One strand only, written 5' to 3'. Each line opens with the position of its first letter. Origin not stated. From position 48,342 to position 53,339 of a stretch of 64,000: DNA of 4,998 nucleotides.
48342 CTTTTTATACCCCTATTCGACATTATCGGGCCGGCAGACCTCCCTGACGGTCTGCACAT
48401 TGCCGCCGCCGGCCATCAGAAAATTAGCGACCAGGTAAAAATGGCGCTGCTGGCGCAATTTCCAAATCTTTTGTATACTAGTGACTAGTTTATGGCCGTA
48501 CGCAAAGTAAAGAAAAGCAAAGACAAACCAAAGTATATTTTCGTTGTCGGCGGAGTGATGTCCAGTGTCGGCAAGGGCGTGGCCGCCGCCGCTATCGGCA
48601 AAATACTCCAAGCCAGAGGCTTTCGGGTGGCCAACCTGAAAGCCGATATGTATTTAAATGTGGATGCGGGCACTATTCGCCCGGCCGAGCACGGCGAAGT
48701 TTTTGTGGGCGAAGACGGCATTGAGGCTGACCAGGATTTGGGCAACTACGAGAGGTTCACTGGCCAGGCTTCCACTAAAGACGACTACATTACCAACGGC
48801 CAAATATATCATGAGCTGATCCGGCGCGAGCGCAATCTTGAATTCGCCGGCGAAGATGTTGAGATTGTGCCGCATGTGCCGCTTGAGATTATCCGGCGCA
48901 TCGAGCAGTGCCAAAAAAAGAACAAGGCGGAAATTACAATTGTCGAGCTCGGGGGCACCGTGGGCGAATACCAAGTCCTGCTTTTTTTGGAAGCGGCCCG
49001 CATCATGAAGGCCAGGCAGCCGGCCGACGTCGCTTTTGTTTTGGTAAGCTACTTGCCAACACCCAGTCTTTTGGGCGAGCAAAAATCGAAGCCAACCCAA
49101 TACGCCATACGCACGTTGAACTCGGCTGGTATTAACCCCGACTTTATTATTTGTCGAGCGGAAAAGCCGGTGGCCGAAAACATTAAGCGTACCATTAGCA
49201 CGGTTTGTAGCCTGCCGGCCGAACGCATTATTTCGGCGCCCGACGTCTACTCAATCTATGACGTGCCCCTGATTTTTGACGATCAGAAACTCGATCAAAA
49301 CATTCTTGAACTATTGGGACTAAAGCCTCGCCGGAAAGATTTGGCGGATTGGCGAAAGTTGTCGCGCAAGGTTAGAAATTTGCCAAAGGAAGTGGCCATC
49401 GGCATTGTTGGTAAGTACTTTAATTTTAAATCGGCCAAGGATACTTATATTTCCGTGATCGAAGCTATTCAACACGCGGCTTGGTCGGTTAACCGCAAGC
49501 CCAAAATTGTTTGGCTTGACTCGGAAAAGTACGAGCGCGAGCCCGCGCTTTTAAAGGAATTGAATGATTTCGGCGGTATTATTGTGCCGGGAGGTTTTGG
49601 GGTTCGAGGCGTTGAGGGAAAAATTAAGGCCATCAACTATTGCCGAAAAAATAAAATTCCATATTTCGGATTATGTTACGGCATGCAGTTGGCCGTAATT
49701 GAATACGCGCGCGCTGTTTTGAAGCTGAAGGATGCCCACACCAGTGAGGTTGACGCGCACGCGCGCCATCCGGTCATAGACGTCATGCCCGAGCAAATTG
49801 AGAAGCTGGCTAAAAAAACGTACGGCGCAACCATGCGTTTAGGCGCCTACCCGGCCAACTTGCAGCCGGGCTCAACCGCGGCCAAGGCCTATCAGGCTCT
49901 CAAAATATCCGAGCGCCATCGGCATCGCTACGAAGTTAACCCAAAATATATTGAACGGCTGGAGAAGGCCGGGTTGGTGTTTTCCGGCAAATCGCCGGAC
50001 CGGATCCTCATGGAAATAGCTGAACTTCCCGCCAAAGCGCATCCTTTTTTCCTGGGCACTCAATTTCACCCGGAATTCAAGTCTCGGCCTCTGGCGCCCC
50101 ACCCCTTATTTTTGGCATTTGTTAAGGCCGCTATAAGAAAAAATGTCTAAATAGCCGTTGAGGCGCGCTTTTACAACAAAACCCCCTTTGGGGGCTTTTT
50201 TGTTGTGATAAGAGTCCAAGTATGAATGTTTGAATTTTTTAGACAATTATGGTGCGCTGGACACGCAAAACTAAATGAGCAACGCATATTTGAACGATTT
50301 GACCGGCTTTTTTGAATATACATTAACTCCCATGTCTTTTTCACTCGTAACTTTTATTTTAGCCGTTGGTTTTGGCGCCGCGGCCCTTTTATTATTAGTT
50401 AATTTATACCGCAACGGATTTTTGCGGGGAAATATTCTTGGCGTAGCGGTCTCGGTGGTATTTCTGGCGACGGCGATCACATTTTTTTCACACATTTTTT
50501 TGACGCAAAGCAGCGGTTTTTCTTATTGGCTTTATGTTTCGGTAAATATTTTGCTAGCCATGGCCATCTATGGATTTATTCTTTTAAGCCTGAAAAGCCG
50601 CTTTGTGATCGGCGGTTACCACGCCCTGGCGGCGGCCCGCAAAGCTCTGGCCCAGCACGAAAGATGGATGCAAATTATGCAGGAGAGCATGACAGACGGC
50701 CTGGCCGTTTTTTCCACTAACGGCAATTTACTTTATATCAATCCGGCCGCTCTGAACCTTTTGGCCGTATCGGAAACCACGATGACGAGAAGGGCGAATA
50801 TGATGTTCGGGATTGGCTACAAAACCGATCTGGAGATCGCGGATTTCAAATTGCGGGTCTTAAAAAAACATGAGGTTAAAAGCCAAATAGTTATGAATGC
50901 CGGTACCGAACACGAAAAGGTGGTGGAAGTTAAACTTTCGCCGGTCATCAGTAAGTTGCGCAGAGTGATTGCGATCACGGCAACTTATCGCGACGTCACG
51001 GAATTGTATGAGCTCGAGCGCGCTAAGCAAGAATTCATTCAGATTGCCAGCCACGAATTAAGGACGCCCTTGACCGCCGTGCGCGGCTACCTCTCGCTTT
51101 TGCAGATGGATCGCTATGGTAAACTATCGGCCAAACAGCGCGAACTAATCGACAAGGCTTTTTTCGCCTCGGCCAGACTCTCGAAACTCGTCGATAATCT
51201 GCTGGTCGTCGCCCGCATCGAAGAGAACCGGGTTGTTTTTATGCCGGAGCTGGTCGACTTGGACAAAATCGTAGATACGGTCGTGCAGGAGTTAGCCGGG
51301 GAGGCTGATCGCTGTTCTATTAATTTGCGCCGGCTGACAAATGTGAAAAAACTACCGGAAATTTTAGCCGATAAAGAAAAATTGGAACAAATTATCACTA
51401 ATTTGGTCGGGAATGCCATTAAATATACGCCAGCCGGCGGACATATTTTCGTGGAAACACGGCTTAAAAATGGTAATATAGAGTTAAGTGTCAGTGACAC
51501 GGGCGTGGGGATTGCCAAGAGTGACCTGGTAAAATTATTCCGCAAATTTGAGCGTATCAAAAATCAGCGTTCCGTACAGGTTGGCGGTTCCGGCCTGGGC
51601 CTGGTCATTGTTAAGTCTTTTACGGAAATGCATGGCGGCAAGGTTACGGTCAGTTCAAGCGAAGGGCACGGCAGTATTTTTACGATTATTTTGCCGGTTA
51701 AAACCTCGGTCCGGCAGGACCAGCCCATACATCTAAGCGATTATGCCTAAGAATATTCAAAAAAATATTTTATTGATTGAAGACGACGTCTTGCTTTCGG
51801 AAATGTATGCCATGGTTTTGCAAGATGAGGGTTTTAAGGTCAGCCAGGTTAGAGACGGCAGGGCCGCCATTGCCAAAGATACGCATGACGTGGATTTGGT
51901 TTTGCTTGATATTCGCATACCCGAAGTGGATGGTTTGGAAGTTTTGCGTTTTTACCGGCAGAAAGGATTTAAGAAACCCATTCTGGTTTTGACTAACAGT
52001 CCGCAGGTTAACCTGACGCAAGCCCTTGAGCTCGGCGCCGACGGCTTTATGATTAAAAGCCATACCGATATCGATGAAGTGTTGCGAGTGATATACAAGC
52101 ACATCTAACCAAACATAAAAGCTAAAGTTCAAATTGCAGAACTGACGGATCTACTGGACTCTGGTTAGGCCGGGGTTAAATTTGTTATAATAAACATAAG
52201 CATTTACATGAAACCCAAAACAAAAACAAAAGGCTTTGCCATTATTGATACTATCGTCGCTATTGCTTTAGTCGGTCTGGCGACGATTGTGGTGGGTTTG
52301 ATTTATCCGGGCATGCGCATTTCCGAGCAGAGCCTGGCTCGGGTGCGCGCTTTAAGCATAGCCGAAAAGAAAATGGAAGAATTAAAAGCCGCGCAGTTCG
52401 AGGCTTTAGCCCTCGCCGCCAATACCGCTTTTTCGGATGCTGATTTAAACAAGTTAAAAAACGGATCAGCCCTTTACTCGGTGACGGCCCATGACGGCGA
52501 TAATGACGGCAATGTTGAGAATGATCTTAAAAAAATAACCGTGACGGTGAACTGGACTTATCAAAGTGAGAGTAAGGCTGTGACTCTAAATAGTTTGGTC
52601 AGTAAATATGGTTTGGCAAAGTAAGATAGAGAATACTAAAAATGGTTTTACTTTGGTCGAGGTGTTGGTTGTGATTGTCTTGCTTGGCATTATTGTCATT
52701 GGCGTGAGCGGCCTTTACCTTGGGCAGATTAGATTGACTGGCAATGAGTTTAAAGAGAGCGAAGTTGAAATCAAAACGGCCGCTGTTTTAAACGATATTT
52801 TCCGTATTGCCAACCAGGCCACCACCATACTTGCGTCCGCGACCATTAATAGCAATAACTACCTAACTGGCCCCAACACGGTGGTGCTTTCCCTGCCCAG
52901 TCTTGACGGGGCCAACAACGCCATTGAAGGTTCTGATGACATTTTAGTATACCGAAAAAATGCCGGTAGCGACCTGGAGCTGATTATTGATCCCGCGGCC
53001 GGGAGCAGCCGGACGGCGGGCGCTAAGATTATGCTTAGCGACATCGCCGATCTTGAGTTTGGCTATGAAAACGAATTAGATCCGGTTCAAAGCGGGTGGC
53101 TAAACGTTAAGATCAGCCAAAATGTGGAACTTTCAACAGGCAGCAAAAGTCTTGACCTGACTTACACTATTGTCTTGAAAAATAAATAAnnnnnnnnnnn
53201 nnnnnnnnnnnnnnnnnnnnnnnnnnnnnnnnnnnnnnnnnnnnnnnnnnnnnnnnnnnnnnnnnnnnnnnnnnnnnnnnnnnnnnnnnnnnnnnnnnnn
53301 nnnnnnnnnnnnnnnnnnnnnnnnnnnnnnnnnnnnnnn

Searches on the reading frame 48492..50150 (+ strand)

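Call 47: search_protein_families(library=pfam, proteins=[window:48492-50150:+], max_evalue=0.001)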
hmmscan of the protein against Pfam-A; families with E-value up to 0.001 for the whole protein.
window:48492-50150:+ (552 aa): 4 families
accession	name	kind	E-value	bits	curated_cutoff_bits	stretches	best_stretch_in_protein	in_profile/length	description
PF06418.20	CTP_synth_N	-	2.4e-94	316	26.1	1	14-277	1-265/265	CTP synthase N-terminus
PF00117.34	GATase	-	2e-37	129.2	22.8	1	316-545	3-189/190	Glutamine amidotransferase class-I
PF07722.19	Peptidase_C26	-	0.0001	22.6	20.5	1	380-528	97-219/219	Peptidase C26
PF01656.29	CbiA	-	0.00033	21.1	25.4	1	20-175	4-54/125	CobQ/CobB/MinD/ParA nucleotide binding domain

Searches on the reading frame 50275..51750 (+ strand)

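Call 47: search_protein_families(library=pfam, proteins=[window:50275-51750:+], max_evalue=0.001)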
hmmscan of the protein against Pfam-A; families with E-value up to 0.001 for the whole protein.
window:50275-51750:+ (491 aa): 4 families
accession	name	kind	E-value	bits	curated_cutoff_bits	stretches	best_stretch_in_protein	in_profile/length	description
PF02518.31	HATPase_c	-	2.3e-30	105.7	26.4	1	366-476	2-110/111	Histidine kinase-, DNA gyrase B-, and HSP90-like ATPase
PF00512.31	HisKA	-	4.7e-18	65.4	26.9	1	250-317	1-65/66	His Kinase A (phospho-acceptor) domain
PF08448.16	PAS_4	-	8.8e-05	23.1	23.1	1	137-245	2-109/110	PAS fold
PF13426.13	PAS_9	-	0.0001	23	27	1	143-243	4-103/103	PAS domain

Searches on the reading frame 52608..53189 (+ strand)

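Call 97: search_protein_families(library=pfam, proteins=[window:52608-53189:+], max_evalue=0.001)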
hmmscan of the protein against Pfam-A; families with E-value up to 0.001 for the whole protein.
window:52608-53189:+ (193 aa): 1 family
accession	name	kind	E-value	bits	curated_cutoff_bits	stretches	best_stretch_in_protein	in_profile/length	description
PF07963.17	N_methyl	-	1.1e-07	31.6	21.2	1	11-33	4-26/27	Prokaryotic N-terminal methylation motif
